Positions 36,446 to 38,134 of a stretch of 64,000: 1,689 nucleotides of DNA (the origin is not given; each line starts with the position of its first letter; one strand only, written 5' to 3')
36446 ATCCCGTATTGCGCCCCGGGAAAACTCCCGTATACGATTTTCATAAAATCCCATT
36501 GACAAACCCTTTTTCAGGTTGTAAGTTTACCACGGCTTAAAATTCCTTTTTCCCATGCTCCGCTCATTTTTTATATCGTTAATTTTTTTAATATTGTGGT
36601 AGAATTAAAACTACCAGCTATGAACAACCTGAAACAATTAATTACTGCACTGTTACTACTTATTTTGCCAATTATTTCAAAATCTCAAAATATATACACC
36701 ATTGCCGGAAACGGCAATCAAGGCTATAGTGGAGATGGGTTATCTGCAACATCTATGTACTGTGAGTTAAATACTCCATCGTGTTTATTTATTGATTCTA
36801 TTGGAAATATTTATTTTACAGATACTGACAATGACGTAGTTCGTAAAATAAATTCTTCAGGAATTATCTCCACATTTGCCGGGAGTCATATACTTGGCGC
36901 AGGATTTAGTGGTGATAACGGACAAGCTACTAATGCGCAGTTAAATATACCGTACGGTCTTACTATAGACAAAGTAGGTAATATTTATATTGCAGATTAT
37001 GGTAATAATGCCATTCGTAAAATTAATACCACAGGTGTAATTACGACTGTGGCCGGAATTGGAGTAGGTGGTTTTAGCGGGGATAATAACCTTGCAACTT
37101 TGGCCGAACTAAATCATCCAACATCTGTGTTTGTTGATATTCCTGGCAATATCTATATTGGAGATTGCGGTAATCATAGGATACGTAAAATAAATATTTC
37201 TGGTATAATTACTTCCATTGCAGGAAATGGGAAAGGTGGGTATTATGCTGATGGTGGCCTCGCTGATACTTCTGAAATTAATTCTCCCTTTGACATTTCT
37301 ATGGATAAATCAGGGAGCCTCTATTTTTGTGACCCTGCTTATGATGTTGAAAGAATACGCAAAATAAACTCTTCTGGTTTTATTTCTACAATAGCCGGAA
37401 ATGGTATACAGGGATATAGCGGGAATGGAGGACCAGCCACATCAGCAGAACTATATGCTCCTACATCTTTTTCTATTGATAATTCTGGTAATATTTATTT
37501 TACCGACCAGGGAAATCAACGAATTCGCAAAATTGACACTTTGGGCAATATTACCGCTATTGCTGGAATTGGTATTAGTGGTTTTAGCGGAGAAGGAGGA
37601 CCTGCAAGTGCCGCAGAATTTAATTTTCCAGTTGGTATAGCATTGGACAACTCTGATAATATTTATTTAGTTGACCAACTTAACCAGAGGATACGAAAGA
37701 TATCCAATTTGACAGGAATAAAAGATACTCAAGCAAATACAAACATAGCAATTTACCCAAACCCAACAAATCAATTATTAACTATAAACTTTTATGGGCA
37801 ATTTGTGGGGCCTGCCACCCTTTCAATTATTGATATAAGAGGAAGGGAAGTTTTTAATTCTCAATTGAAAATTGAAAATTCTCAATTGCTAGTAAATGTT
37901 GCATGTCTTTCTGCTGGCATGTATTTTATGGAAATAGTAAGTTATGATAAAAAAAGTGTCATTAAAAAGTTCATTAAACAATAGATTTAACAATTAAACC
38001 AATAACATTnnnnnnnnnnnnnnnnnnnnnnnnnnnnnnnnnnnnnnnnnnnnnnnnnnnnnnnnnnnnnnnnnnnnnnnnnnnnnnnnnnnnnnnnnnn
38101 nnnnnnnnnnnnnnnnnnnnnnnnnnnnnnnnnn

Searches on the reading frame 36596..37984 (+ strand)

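Call 24: search_protein_families(library=pfam, proteins=[window:36596-37984:+])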
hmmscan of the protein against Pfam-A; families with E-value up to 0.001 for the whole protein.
window:36596-37984:+ (462 aa): 5 families
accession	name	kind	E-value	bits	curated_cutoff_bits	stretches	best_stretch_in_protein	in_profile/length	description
PF25021.1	TEN_NHL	-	4e-40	138.3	27.1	5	105-154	130-177/357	Teneurin NHL domain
PF01436.27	NHL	-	2.6e-18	65.5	20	0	342-368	1-27/28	NHL repeat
PF18962.6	Por_Secre_tail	-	4.2e-14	53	27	1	386-460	1-74/75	Secretion system C-terminal sorting domain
PF24684.1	Vgb_lyase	-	1.7e-09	37.3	50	0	116-150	96-130/290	Virginiamycin B lyase family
PF08450.18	SGL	-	1.6e-05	25.1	26.3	0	72-151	148-218/246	SMP-30/Gluconolactonase/LRE-like region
